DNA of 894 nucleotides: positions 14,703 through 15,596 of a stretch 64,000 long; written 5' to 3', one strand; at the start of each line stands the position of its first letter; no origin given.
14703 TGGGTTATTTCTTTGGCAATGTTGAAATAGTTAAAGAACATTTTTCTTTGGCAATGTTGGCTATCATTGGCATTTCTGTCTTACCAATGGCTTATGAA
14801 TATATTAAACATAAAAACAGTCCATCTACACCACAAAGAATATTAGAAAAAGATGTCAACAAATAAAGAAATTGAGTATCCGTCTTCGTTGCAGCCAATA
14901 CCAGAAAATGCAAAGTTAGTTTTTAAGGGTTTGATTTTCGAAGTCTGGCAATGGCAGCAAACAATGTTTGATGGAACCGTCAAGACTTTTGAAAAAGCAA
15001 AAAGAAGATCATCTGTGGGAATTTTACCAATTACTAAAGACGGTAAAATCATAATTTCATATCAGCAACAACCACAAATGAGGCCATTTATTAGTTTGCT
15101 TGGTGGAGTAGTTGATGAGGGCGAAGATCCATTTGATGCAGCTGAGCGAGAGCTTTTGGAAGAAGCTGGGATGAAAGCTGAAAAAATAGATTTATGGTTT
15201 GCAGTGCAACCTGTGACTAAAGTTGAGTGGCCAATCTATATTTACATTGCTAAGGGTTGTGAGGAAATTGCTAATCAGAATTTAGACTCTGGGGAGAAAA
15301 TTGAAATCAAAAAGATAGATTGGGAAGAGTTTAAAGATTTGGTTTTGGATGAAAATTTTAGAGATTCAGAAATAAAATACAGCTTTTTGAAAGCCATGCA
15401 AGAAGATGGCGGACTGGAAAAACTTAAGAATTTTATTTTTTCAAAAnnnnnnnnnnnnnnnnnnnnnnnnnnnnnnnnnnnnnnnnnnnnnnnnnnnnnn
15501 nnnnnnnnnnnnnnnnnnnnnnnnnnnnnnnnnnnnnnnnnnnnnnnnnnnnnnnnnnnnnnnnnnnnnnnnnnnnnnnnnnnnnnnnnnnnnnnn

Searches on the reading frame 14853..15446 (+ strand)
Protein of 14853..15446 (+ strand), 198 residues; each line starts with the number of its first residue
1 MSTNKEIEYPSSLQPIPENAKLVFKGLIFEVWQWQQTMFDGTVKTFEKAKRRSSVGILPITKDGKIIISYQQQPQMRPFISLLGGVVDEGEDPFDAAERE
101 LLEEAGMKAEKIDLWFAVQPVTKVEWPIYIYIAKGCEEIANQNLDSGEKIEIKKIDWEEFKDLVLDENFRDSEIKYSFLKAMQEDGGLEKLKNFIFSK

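Call 4: search_protein_families(library=pfam, proteins=[window:14853-15446:+], max_evalue=1)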
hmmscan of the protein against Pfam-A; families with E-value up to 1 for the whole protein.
window:14853-15446:+ (198 aa): 2 families
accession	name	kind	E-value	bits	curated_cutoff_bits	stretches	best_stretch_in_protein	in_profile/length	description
PF00293.34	NUDIX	-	6.4e-14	52.5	21.1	1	50-169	1-123/134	NUDIX domain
PF22327.2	Nudt16-like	-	0.24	11.8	27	1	83-113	38-69/161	U8 snoRNA-decapping enzyme-like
